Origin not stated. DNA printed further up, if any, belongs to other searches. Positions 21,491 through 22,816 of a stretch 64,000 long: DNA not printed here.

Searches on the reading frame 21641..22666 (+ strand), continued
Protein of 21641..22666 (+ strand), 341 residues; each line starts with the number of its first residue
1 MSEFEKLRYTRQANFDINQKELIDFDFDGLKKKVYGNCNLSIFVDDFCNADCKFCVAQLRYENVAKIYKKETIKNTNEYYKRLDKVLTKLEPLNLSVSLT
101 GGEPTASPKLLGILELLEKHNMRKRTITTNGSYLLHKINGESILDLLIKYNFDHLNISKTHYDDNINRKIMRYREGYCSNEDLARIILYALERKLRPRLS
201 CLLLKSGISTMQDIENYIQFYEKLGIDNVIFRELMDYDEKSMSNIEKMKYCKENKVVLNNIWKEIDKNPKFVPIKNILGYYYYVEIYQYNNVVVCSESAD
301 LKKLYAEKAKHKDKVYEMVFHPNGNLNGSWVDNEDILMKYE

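Call 24: search_dna_similar(query=window:21641-22666:+, collection=phages, mode=protein, max_rows=30)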
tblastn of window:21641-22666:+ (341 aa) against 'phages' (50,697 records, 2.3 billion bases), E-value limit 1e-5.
Records with a match: 20; places in all: 22; records where one place covers at least 80% of the query: 1.
Best place of each record, by identity: <60% 20.
By first word of the organism name: Erwinia 15; Dickeya 2; uncultured 2; Dulem 1.
By host as written in the record: Erwinia amylovora 14; Dickeya solani MK10 2; - 2; Eulemur fulvus collaris 1; Erwinia amylovora Ea102 1.
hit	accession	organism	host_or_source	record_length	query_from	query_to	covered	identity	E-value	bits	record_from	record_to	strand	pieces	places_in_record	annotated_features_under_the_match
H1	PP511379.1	Dulem virus 40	Eulemur fulvus collaris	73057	3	341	99%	58.7%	4e-124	398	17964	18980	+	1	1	molybdenum cofactor biosynthesis enzyme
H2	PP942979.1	Erwinia phage phB78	Erwinia amylovora Ea102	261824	39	275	70%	28.9%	1e-8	62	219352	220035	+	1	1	putative radical SAM superfamily protein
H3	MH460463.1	Dickeya phage vB_DsoM_AD1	Dickeya solani MK10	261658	39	275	70%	27.1%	1e-5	53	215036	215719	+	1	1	putative radical SAM superfamily protein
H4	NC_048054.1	Dickeya phage vB_DsoM_AD1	Dickeya solani MK10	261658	39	275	70%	27.1%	1e-5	53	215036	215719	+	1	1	putative radical SAM superfamily protein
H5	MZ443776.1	Erwinia phage pEa_SNUABM_1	Erwinia amylovora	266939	39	250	62%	30.3%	6e-8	61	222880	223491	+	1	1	hypothetical protein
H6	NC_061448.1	Erwinia phage pEa_SNUABM_1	Erwinia amylovora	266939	39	250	62%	30.3%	6e-8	61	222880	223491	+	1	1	hypothetical protein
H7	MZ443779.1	Erwinia phage pEa_SNUABM_33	Erwinia amylovora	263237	39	250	62%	29.4%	2e-6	56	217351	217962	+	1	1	hypothetical protein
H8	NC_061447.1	Erwinia phage pEa_SNUABM_33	Erwinia amylovora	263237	39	250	62%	29.4%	2e-6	56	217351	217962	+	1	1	hypothetical protein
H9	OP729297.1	Erwinia phage vB_Ea_2910A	Erwinia amylovora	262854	39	250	62%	29.4%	2e-6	56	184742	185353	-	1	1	hypothetical protein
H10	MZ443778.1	Erwinia phage pEa_SNUABM_30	Erwinia amylovora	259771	39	243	60%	28.5%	8e-7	57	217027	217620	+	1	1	hypothetical protein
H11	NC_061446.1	Erwinia phage pEa_SNUABM_30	Erwinia amylovora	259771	39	243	60%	28.5%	8e-7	57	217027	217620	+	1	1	hypothetical protein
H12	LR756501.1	uncultured phage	metagenomic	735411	48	261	63%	26.6%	3e-7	58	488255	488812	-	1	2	record has no annotation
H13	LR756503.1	uncultured phage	metagenomic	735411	48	261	63%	26.6%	3e-7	58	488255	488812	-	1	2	record has no annotation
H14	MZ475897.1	Erwinia phage pEa_SNUABM_21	Erwinia amylovora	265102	30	200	50%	28.1%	1e-7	60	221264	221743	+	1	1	hypothetical protein (x2)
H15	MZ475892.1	Erwinia phage pEa_SNUABM_34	Erwinia amylovora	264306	39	200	48%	27.8%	1e-7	60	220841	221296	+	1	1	hypothetical protein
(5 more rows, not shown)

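Call 25: search_dna_similar(query=window:21641-22666:+, collection=plasmids, mode=protein, max_rows=20)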
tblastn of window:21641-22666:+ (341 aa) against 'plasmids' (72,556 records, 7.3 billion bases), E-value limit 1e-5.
Records with a match: 1; places in all: 1; records where one place covers at least 80% of the query: 1.
Best place of each record, by identity: <60% 1.
By first word of the organism name: Hymenobacter 1.
By predicted mobility (MOB-suite, as given by PLSDB): mobilizable 1.
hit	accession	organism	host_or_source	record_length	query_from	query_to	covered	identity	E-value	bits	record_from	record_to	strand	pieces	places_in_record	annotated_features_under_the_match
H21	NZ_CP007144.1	Hymenobacter swuensis DY53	-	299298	48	339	86%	26.3%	5e-19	96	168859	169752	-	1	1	hypothetical protein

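Call 26: get_annotated_region(hit=H1, flank=12000)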
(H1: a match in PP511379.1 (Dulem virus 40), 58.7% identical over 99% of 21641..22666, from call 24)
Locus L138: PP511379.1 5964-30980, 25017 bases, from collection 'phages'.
description: Dulem virus 40 isolate Duke_21_1, complete genome.
organism: Dulem virus 40 (NCBI taxid 3145758)
taxonomy: Viruses; Duplodnaviria; Heunggongvirae; Uroviricota; Caudoviricetes
host: Eulemur fulvus collaris; source: feces; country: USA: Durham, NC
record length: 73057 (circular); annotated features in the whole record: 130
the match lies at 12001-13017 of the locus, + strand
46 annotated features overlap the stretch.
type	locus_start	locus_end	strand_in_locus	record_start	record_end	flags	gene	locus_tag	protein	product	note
CDS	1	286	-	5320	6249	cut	-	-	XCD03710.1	integrase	-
CDS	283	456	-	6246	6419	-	-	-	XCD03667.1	hypothetical protein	-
CDS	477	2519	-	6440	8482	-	-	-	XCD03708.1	hypothetical protein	-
CDS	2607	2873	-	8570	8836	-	-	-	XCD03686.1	hypothetical protein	-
CDS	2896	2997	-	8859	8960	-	-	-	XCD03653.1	hypothetical protein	-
CDS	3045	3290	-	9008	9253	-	-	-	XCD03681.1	hypothetical protein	-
CDS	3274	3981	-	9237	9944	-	-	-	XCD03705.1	hypothetical protein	-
CDS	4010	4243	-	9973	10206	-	-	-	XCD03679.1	hypothetical protein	-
CDS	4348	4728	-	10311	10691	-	-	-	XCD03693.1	hypothetical protein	-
CDS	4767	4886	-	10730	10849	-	-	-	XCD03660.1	hypothetical protein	-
CDS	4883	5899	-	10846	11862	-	-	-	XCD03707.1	hypothetical protein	-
CDS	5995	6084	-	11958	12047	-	-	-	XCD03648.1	hypothetical protein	-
CDS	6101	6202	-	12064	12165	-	-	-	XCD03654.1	hypothetical protein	-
CDS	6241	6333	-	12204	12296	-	-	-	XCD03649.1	hypothetical protein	-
CDS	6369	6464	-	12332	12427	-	-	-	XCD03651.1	hypothetical protein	-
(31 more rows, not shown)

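Call 27: get_annotated_region(hit=H21, flank=8000)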
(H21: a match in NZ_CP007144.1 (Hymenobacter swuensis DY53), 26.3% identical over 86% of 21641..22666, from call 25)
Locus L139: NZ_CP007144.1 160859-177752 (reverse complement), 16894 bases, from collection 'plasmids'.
description: Hymenobacter swuensis DY53 plasmid pHsw1, complete sequence
organism: Hymenobacter swuensis DY53 (NCBI taxid 1227739)
taxonomy: Bacteria; Bacteroidota; Cytophagia; Cytophagales; Hymenobacteraceae; Hymenobacter; Hymenobacter swuensis; Hymenobacter swuensis DY53
host: -; source: -; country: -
typing (MOB-suite, as given by PLSDB): mobilizable; replicon rep_cluster_1754; relaxase MOBB
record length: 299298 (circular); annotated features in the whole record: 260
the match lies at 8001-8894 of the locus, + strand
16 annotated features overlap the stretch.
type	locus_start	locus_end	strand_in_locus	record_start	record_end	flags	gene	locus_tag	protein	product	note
CDS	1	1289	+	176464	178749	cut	-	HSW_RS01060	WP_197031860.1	S41 family peptidase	GO:0006508 - proteolysis [Evidence IEA]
CDS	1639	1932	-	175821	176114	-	-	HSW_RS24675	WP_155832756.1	recombinase family protein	-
CDS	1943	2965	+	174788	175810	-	-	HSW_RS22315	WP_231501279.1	Na+/H+ antiporter NhaA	GO:0006885 - regulation of pH [Evidence IEA]; GO:0006814 - sodium ion transport [Evidence IEA]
CDS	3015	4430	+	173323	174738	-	-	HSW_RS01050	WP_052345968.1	DUF389 domain-containing protein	-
CDS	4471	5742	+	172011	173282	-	-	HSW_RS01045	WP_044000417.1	sodium:proton antiporter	GO:0006814 - sodium ion transport [Evidence IEA]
CDS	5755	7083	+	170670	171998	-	-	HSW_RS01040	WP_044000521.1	DUF2254 domain-containing protein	-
CDS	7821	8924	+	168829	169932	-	-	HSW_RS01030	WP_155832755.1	hypothetical protein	-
CDS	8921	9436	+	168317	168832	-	-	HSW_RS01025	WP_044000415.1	hypothetical protein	-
CDS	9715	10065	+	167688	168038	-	-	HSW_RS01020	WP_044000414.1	nuclear transport factor 2 family protein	-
CDS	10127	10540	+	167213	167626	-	-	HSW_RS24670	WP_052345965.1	S41 family peptidase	GO:0006508 - proteolysis [Evidence IEA]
CDS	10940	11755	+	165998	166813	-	-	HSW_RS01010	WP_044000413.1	PhzF family phenazine biosynthesis isomerase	GO:0009058 - biosynthetic process [Evidence IEA]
CDS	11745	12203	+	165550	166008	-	-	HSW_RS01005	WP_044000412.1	DinB family protein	-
CDS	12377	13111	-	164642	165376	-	-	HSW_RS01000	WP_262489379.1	TraG/TraD/VirD4 family protein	-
CDS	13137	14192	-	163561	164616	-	-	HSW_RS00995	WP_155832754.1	hypothetical protein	-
CDS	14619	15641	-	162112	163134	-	-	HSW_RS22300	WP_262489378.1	DUF5712 family protein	-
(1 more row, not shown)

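Call 36: predict_structure(alignment_id=A2)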
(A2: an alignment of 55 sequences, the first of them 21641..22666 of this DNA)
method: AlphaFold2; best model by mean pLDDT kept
length: 341 residues; sequences in the alignment: 55
mean_pLDDT: 90.2   pTM: 0.89
mean pLDDT of the five models: 90.2, 90.0, 89.1, 89.0, 87.5
residues with pLDDT >= 90: 231; 70-90: 93; 50-70: 14; < 50: 3
segments of 3 or more residues with pLDDT < 50: none
pLDDT, mean of each block of 10 residues (from residue 1): 76 83 96 95 85 75 53 92 98 96 89 97 96 93 97 96 96 91 97 96 96 97 97 84 83 90 92 87 89 90 83 94 93 92 86
secondary structure, 60 per line:
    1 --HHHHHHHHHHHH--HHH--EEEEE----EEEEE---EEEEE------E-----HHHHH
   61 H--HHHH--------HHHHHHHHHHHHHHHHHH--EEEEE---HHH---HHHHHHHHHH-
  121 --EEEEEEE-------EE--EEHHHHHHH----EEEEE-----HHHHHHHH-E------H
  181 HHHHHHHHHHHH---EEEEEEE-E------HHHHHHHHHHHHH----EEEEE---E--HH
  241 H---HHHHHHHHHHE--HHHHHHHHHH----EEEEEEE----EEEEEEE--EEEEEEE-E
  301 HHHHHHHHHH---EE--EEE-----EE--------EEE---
elements in order: H3-14 E22-26 E31-35 E39-43 H56-61 H64-67 H76-93 E96-100 H110-119 E123-129 H143-149 E154-158 H164-171 H180-192 E196-202 H211-223 E228-232 H245-254 H258-267 E272-278 E283-289 E292-298 H301-310 E318-320 E336-338

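Call 47: find_encoding_contigs(protein=P0117, flank=10000, max_places=2)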
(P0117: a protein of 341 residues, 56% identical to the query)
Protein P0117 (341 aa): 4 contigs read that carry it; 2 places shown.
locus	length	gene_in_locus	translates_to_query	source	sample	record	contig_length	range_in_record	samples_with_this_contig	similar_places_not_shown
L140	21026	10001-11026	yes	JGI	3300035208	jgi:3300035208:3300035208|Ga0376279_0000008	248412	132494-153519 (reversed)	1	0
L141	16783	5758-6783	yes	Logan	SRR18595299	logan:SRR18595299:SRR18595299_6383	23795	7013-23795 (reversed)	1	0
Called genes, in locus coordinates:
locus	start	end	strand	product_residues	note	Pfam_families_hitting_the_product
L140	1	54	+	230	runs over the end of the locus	-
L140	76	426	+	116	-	-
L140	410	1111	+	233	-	-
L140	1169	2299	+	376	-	PF01743:PolyA_pol, PF12627:PolyA_pol_RNAbd (weak)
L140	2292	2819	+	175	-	PF01885:PTS_2-RNA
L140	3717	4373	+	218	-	-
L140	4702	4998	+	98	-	-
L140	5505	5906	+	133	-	-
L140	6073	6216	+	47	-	-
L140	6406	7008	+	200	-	-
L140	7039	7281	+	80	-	-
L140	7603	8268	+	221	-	PF13384:HTH_23 (weak)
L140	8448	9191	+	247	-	PF24749:DUF7695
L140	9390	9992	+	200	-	-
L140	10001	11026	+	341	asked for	PF04055:Radical_SAM, PF13353:Fer4_12 (weak)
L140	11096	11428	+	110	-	-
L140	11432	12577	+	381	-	PF09511:RNA_lig_T4_1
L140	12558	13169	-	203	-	-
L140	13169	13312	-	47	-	-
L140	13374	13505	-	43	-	-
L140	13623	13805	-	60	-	-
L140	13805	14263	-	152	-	PF02557:VanY (weak), PF13539:Peptidase_M15_4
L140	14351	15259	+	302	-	-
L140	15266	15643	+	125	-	-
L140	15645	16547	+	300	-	PF04055:Radical_SAM (weak)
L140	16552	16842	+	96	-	-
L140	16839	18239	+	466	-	PF01068:DNA_ligase_A_M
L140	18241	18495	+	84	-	-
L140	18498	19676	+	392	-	-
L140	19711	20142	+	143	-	-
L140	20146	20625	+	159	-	-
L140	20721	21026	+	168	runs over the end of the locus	PF09414:RNA_ligase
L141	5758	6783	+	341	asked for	PF04055:Radical_SAM, PF13353:Fer4_12 (weak)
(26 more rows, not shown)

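Call 48: find_encoding_contigs(protein=P0063, flank=10000, max_places=3)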
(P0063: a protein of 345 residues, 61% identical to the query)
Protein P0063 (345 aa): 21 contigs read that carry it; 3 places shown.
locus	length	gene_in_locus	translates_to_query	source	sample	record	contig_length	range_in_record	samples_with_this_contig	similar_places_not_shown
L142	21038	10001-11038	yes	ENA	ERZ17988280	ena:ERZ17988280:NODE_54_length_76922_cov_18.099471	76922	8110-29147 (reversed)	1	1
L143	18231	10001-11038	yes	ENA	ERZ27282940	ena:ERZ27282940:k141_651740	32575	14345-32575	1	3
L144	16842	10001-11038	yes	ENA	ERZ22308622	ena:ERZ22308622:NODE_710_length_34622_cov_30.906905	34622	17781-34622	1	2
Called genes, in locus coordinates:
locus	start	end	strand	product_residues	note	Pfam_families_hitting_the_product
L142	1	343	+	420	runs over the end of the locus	PF21189:PHA02142, PF09414:RNA_ligase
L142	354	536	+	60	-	-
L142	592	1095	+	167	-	-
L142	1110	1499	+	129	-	-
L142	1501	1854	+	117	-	-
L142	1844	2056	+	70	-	-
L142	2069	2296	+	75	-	-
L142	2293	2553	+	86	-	-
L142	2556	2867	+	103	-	-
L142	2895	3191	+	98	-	-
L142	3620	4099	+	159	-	-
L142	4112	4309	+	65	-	-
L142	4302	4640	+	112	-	-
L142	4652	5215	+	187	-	-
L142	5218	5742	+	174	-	PF00293:NUDIX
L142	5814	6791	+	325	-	PF04055:Radical_SAM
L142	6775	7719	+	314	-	-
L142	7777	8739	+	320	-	PF01467:CTP_transf_like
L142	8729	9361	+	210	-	PF01121:CoaE, PF13238:AAA_18 (weak)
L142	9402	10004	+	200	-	-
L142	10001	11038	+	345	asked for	PF04055:Radical_SAM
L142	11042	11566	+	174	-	PF08719:NADAR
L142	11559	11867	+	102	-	-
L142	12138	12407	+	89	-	-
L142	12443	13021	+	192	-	PF12850:Metallophos_2 (weak)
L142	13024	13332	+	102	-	-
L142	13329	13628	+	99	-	-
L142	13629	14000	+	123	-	-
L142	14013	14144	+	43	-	-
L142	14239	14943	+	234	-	-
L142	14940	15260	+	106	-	-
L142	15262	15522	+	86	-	-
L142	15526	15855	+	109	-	-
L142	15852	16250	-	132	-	-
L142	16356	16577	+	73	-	-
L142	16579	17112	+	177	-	-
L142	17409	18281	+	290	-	-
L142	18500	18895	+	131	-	-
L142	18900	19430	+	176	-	-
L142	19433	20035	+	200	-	-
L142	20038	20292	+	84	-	-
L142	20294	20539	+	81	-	-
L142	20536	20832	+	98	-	-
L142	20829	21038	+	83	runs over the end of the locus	-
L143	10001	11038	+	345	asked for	PF04055:Radical_SAM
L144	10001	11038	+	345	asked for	PF04055:Radical_SAM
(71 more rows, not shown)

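Call 50: search_protein_families(library=pfam, proteins=[L142:5218-5742:+, L142:5814-6791:+, L142:6775-7719:+, L142:7777-8739:+, L142:8729-9361:+, L142:11042-11566:+, L112:6061-7308:+, L112:10092-12053:+, L112:12980-13600:+, L112:13604-14326:+], max_evalue=0.01)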
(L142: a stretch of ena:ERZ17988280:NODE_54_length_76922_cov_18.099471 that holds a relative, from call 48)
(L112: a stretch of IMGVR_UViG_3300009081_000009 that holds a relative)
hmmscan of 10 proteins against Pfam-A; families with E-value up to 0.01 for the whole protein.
L142:5218-5742:+ (174 aa): 1 family
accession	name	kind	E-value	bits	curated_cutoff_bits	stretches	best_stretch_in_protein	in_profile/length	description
PF00293.34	NUDIX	-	2.1e-12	47.6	21.1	1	23-138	6-119/134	NUDIX domain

L142:5814-6791:+ (325 aa): 2 families
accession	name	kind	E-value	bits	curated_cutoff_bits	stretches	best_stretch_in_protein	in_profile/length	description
PF04055.27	Radical_SAM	-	1.6e-24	87.4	29.5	1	31-183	2-164/166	Radical SAM superfamily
PF13353.11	Fer4_12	-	0.00054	20.7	22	1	27-117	7-100/137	4Fe-4S single cluster domain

L142:6775-7719:+ (314 aa): 1 family
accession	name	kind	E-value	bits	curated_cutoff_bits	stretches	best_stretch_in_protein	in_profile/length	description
PF20323.3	DUF6618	-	0.007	17.1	27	0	71-108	54-89/92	Family of unknown function (DUF6618)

L142:7777-8739:+ (320 aa): 2 families
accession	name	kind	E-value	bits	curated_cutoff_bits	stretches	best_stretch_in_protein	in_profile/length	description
PF01467.32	CTP_transf_like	-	4.9e-09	36.9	21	1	180-252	1-81/133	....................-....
PF01966.28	HD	-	0.0021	18.8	22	1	28-79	8-70/116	HD domain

L142:8729-9361:+ (210 aa): 5 families
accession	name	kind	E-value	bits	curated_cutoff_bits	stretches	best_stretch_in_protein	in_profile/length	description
PF01121.26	CoaE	-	1.6e-09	38.2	27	1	5-169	2-160/180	Dephospho-CoA kinase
PF13238.12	AAA_18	-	9.7e-06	26.5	29.4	1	6-47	1-41/128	AAA domain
PF13207.12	AAA_17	-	0.00088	20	27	1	10-45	2-37/136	AAA domain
PF01712.25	dNK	-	0.0035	17.6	27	1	6-33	1-28/203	Deoxynucleoside kinase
PF13671.12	AAA_33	-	0.0098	16.6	27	0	6-41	2-37/143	AAA domain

L142:11042-11566:+ (174 aa): 1 family
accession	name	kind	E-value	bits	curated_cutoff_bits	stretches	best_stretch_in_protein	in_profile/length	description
PF08719.17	NADAR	-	6.1e-44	150.6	35.1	1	24-167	11-161/163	NADAR domain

L112:6061-7308:+ (415 aa): 2 families
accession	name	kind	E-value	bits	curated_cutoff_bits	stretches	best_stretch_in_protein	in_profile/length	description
PF04095.22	NAPRTase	-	1.9e-54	185.4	20.8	1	185-407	1-233/239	Nicotinate phosphoribosyltransferase (NAPRTase) family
PF17767.7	NAPRTase_N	-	9.8e-22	78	32.6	1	32-148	3-124/125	Nicotinate phosphoribosyltransferase (NAPRTase) N-terminal domain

L112:10092-12053:+ (653 aa): 2 families
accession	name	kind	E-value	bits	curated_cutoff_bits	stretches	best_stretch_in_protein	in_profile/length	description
PF02540.23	NAD_synthase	-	1.1e-37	129.9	21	1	320-554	3-209/242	NAD synthase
PF00795.27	CN_hydrolase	-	3e-12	46.9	23.2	1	20-295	1-247/256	Carbon-nitrogen hydrolase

L112:12980-13600:+ (206 aa): 1 family
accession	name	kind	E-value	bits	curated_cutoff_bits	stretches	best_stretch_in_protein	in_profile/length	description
PF01467.32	CTP_transf_like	-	1.8e-15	57.7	21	1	6-172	1-132/133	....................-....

L112:13604-14326:+ (240 aa): 3 families
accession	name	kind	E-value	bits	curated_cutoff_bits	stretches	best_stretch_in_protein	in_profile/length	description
PF00293.34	NUDIX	-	3.2e-18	66.5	21.1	1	25-159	5-134/134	NUDIX domain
PF21906.2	NrtR_WHD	-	5.7e-16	58.9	27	1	173-230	1-58/61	NrtR DNA-binding winged helix domain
PF19368.5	AraR_C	-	3.8e-06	27.5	23.8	1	169-231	1-64/82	AraR C-terminal winged HTH domain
